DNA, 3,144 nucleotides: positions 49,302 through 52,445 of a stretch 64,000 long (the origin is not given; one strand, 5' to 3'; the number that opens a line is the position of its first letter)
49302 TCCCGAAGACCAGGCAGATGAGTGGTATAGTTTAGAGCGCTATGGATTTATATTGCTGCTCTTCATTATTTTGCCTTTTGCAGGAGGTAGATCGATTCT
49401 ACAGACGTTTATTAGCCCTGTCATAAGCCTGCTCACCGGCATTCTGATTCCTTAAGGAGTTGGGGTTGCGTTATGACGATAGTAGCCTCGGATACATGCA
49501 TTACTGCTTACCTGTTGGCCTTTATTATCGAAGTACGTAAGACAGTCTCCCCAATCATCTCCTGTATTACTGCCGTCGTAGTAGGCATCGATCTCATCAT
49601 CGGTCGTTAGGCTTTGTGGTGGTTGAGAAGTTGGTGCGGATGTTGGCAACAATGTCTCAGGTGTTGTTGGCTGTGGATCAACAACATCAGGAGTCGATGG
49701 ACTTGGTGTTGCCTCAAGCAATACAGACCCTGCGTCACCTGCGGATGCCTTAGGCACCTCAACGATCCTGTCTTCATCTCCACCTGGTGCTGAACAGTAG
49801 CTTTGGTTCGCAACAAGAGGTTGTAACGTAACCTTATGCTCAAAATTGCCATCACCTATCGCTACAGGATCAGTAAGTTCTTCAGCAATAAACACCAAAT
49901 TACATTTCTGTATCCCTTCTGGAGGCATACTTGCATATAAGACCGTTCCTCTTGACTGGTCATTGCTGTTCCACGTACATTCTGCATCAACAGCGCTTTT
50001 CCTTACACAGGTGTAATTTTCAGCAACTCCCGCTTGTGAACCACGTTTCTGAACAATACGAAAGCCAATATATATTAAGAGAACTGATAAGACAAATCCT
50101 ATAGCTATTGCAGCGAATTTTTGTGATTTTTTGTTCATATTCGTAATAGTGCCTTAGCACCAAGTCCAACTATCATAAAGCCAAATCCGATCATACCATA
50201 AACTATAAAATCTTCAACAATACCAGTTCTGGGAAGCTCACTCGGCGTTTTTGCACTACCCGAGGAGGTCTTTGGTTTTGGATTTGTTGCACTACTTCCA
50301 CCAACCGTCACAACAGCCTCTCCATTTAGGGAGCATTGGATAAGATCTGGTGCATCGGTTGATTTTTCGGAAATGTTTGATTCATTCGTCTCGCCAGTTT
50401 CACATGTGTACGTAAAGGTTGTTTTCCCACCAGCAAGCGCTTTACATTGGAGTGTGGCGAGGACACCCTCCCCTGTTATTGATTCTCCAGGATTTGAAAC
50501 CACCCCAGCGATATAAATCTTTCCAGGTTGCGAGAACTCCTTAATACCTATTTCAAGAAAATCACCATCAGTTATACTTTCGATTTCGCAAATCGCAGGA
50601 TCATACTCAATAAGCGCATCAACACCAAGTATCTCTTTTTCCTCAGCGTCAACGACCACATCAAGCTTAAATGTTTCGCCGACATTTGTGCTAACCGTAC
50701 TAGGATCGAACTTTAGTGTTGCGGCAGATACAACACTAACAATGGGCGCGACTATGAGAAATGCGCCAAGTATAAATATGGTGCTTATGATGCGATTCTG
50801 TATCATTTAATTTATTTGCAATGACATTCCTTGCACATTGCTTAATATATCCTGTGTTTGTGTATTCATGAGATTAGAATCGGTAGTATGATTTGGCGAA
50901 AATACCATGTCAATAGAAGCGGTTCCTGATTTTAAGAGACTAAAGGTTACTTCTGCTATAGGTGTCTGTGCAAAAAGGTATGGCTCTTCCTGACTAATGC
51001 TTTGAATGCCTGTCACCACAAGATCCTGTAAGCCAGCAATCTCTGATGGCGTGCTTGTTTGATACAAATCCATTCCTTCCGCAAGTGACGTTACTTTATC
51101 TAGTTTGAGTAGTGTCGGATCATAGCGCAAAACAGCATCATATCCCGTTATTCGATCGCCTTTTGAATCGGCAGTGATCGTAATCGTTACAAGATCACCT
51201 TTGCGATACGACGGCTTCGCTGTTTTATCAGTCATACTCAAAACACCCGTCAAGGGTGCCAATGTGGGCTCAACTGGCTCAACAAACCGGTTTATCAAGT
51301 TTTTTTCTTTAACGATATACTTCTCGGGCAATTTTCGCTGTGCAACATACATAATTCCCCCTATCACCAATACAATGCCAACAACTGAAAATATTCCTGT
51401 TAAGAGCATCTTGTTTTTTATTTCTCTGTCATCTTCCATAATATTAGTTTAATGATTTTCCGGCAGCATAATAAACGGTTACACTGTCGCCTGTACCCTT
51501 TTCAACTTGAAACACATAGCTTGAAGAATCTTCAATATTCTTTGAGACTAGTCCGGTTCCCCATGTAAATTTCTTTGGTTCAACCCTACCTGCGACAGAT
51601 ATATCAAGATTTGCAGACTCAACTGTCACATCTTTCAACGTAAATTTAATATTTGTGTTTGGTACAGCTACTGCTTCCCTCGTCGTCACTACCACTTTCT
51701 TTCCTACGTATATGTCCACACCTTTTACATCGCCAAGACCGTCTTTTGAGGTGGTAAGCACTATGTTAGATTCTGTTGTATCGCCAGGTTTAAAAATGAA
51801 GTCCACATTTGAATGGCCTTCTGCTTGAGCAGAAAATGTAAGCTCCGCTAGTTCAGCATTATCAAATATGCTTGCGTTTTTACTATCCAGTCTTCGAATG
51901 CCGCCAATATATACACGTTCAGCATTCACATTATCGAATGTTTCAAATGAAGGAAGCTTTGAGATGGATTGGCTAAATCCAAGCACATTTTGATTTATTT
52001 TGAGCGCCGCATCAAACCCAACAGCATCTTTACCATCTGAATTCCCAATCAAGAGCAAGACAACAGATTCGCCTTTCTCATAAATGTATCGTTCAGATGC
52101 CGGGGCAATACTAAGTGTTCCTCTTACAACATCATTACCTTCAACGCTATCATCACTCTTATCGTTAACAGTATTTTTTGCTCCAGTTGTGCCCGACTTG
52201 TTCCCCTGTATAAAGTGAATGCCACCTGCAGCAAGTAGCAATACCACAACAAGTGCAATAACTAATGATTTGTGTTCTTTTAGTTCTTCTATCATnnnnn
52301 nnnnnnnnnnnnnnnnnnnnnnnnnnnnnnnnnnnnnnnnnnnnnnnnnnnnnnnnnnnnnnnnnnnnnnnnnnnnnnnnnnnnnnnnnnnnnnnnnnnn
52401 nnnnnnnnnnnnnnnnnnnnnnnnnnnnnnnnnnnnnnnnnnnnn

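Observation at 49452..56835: Cohesin-dockerin cell-surface assembly locus: three anchored cohesin-like proteins followed by three dockerin-bearing secreted proteins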

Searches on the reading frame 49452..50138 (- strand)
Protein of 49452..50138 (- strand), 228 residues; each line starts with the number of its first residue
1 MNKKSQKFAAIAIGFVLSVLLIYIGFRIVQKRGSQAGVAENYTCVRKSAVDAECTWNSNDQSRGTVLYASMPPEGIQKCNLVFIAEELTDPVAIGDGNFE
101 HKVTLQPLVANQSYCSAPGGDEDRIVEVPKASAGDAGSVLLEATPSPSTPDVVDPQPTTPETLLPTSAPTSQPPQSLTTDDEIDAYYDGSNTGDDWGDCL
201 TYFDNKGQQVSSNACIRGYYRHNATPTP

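Call 3: search_protein_families(library=pfam, proteins=[window:49452-50138:-], max_evalue=1)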
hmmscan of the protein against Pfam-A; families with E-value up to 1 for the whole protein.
window:49452-50138:- (228 aa): 0 families

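Call 4: search_protein_families(library=ncbifam, proteins=[window:49452-50138:-], max_evalue=1)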
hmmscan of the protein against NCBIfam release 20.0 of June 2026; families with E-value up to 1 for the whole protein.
window:49452-50138:- (228 aa): 0 families

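Call 77: search_solved_structures(query=window:49452-50138:-, max_evalue=5)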
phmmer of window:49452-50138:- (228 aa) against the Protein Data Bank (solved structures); distinct sequences matched with E-value up to 5: 1.
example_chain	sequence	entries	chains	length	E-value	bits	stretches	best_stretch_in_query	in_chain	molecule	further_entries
9qf8_A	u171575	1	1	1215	4.6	9.9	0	76-181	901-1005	Ruminococcus bromii Amy10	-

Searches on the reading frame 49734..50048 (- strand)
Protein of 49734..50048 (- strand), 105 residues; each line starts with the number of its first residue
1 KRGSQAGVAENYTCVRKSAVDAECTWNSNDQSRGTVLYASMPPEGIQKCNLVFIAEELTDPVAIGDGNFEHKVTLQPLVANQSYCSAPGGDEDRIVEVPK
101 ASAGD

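Call 35: search_protein_families(library=pfam, proteins=[window:49734-50048:-], max_evalue=10)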
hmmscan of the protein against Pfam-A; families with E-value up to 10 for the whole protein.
seq(105 aa): 1 family
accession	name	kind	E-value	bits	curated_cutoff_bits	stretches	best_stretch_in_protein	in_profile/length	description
PF16656.11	Pur_ac_phosph_N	-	0.2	12.7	30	1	24-91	17-81/93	Purple acid Phosphatase, N-terminal domain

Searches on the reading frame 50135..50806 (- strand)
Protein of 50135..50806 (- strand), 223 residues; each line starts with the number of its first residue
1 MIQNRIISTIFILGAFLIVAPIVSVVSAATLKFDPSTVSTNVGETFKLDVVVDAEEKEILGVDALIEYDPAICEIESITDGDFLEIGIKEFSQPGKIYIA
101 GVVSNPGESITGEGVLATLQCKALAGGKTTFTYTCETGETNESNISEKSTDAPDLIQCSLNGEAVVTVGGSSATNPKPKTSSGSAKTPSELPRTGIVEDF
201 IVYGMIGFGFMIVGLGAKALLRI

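Call 3: search_protein_families(library=pfam, proteins=[window:50135-50806:-], max_evalue=1)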
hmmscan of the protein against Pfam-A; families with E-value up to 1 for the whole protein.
window:50135-50806:- (223 aa): 2 families
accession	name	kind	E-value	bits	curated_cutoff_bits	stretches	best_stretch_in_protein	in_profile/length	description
PF00963.24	Cohesin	-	1.2e-12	48.6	24.1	1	34-149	4-132/139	Cohesin domain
PF13397.12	RbpA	-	0.08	14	25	1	129-177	25-72/105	RNA polymerase-binding protein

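Call 4: search_protein_families(library=ncbifam, proteins=[window:50135-50806:-], max_evalue=1)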
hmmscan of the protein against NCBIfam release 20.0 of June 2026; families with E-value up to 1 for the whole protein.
window:50135-50806:- (223 aa): 1 family
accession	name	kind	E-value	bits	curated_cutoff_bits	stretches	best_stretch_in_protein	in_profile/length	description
NF033506.0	PACE-CTERM-PROT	exception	0.086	11.5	110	1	10-62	5-63/627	putative S-layer protein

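Call 9: search_solved_structures(query=window:50135-50806:-, max_evalue=1, show_alignments=1)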
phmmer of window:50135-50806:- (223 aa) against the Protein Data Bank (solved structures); distinct sequences matched with E-value up to 1: 1.
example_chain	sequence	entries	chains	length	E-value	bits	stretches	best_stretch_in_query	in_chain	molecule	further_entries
9wfs_B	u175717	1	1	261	0.34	14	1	100-134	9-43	3-2E TCR beta chain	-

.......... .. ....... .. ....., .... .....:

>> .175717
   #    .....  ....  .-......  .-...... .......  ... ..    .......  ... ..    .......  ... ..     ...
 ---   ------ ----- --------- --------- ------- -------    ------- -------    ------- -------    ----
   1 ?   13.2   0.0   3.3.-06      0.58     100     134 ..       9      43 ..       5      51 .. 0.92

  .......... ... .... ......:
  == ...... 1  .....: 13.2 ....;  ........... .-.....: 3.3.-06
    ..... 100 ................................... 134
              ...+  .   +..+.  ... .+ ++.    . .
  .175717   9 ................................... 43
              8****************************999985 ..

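Call 26: find_homologous_proteins(query=window:50135-50806:-)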
Query window:50135-50806:- (223 aa): 21 proteins with E <= 0.001 among 1094 candidates.
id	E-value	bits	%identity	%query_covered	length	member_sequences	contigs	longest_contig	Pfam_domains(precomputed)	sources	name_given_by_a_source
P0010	1.3e-136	471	100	100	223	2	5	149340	PF00963.25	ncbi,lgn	-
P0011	6.2e-119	413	87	100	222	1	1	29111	PF00963.25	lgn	-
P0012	5.8e-111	387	81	100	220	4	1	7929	PF00963.25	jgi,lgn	-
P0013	7.6e-111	387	83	100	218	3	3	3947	PF00963.25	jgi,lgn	jgi:hypothetical protein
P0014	1.7e-104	366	81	93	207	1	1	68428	PF00963.25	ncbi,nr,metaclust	ncbi:MAG: Cohesin domain protein [Microgenomates bacterium OLB23]|nr:MAG: Cohesin domain protein [Mi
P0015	6.4e-101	355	77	95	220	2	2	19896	PF00963.25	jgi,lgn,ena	-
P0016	4.3e-96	339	75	95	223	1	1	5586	PF00963.25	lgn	-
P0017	6.7e-96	338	73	98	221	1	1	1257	PF00963.25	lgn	-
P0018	2.1e-95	336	73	99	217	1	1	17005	PF00963.25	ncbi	-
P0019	3.8e-85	303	69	95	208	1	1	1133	PF00963.25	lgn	-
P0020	4.8e-62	228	49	99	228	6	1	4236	PF00963.25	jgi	jgi:hypothetical protein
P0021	5.7e-60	221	53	95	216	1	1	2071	PF00963.25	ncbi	-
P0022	2.1e-57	212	48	99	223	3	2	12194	PF00963.25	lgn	-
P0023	1.3e-56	210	52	87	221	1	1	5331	PF00963.25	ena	-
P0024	4.1e-56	208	72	63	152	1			PF00963.25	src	-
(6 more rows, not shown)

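Call 44: find_related_loci(query=A3, collection=genome_contigs, flank=10000)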
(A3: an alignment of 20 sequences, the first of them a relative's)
Query A3 (223 aa) in genome_contigs; peptide patterns used: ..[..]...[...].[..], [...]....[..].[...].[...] (x = any residue, [..] = any of these).
47 stretches matched a pattern; 7 encode a relative of the query (tblastn E <= 1e-3); 7 distinct loci.
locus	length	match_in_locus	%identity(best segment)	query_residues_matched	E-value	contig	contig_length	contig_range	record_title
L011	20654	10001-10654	82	2-223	3e-118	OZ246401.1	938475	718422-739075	MAG: uncultured Gammaproteobacteria bacterium isolate SRP278252_co2_763 genome assembly, chromosome: 1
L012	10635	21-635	83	16-223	5e-116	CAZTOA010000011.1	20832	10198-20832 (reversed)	MAG TPA_asm: uncultured Gammaproteobacteria bacterium isolate SRP292972_co2_75 genome assembly, contig: NODE_2391_length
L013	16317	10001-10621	81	13-223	2e-104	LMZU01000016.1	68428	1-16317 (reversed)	MAG: Microgenomates bacterium OLB23 UZ22_OP11002CONTIG000016, whole genome shotgun sequence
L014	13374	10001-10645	48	9-221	2e-60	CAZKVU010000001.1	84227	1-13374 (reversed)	MAG TPA_asm: uncultured Gammaproteobacteria bacterium isolate binchicken_co105_412 genome assembly, contig: NODE_292_len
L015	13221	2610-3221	49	17-221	4e-59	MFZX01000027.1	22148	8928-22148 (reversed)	MAG: Candidatus Roizmanbacteria bacterium RIFCSPHIGHO2_12_FULL_37_23 rifcsphigho2_12_scaffold_3096, whole genome shotgun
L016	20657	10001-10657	45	5-218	2e-51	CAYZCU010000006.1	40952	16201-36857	MAG TPA_asm: uncultured Gammaproteobacteria bacterium isolate SRP278252_co2_842 genome assembly, contig: NODE_1735_lengt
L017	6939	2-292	44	127-220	6e-17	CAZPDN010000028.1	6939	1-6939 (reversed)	MAG TPA_asm: uncultured Gammaproteobacteria bacterium isolate SRP257259_co1_196 genome assembly, contig: NODE_18406_leng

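Call 53: search_protein_families(library=pfam, proteins=[L016:1951-3051:+, L016:11427-13997:+], max_evalue=10)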
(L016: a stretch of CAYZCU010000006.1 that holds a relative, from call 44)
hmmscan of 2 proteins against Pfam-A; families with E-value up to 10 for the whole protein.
L016:1951-3051:+ (366 aa): 6 families
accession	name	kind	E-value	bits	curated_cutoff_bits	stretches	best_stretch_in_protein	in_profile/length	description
PF13405.12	EF-hand_6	-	8.4e-05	22.4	25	1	171-188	9-26/30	EF-hand domain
PF00036.39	EF-hand_1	-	0.00025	20.8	25.4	1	171-188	9-26/29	EF hand domain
PF00404.24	Dockerin_1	-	0.0014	19.2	22.9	1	256-297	7-53/57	Dockerin type I domain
PF13499.12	EF-hand_7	-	0.034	14.9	30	1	171-188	11-28/67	EF-hand domain pair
PF13202.12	EF-hand_5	-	0.034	14.1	25.9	1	172-187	9-24/25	EF hand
PF13833.12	EF-hand_8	-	0.22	11.7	28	1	172-187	35-50/54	EF-hand domain pair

L016:11427-13997:+ (856 aa): 3 families
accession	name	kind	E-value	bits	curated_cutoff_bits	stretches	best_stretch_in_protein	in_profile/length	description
PF09471.16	Peptidase_M64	-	9.2e-05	22.2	26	1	498-585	104-194/302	IgA Peptidase M64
PF00404.24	Dockerin_1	-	0.00013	22.6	22.9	1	793-850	2-54/57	Dockerin type I domain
PF04886.17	PT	-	0.0022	17.9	26.2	1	209-239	5-35/36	PT disordered repeat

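Call 78: search_solved_structures(query=A3, max_evalue=1, show_alignments=1)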
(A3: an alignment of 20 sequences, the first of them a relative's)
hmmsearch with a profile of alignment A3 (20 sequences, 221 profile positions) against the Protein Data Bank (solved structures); distinct sequences matched with E-value up to 1: 12.
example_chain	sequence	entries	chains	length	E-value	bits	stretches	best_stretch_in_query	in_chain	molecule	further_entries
5lxv_A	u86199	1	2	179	0.0045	19.5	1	29-82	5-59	Scaffoldin C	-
1aoh_A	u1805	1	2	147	0.068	15.6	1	35-133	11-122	Cellulosomal-scaffolding protein A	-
1anu_A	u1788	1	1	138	0.079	15.4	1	37-132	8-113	COHESIN-2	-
1ohz_A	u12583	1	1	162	0.1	15.1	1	37-133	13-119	CELLULOSOMAL SCAFFOLDING PROTEIN A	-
2ccl_A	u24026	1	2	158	0.11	14.9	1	37-132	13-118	CELLULOSOMAL SCAFFOLDING PROTEIN A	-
3ul4_A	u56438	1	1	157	0.13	14.7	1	36-84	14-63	Cellulosome-anchoring protein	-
2xdh_A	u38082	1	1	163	0.14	14.6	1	45-128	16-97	COHESIN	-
5aoz_A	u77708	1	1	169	0.15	14.5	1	22-71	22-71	PUTATIVE CELLULOSOMAL SCAFFOLDIN PROTEIN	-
3vsk_A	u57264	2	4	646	0.31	13.5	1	66-130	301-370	Penicillin-binding protein 3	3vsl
5m2s_A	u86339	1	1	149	0.41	13.1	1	25-69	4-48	Putative cellulosomal scaffoldin protein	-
8c5b_A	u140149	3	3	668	0.48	12.9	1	67-130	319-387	Penicillin-binding protein 3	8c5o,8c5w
5m2o_A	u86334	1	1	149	0.73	12.2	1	26-71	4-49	Putative cellulosomal scaffoldin protein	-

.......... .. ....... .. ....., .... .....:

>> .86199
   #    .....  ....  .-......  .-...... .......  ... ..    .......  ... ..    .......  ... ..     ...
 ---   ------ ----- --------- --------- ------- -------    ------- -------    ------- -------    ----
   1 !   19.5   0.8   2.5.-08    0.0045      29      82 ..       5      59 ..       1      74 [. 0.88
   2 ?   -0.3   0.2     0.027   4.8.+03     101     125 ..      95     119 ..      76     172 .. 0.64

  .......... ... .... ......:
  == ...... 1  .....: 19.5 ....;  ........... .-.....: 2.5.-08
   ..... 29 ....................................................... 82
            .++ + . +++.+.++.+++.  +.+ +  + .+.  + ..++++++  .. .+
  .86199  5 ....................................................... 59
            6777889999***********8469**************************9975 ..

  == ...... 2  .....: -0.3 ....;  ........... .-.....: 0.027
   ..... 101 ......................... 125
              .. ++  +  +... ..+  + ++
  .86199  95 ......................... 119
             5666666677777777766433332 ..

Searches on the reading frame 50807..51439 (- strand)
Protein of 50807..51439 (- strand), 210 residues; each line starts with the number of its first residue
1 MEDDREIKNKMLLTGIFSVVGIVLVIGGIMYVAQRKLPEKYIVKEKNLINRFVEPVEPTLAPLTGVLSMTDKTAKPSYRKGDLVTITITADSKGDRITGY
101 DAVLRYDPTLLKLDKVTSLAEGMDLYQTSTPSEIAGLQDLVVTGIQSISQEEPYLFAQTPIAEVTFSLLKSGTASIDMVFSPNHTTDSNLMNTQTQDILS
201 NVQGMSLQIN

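Call 3: search_protein_families(library=pfam, proteins=[window:50807-51439:-], max_evalue=1)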
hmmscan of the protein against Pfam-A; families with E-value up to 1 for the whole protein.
window:50807-51439:- (210 aa): 1 family
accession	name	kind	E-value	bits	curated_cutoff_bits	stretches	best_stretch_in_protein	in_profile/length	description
PF00963.24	Cohesin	-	6.7e-07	30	24.1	1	76-197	8-131/139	Cohesin domain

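Call 4: search_protein_families(library=ncbifam, proteins=[window:50807-51439:-], max_evalue=1)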
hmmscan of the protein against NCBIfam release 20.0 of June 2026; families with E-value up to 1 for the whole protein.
window:50807-51439:- (210 aa): 0 families

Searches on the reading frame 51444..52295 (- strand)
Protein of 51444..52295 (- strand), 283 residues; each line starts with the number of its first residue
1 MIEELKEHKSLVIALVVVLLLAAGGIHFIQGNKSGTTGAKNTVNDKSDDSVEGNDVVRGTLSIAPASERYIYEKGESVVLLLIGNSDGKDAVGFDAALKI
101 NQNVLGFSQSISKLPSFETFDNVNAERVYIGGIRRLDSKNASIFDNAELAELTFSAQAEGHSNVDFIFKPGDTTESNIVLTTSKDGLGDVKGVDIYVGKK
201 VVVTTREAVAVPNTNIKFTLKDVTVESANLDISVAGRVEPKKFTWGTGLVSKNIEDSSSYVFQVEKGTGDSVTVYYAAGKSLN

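Call 3: search_protein_families(library=pfam, proteins=[window:51444-52295:-], max_evalue=1)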
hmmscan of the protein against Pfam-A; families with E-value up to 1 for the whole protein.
window:51444-52295:- (283 aa): 0 families

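Call 4: search_protein_families(library=ncbifam, proteins=[window:51444-52295:-], max_evalue=1)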
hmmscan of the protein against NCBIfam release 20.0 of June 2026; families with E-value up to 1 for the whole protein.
window:51444-52295:- (283 aa): 0 families
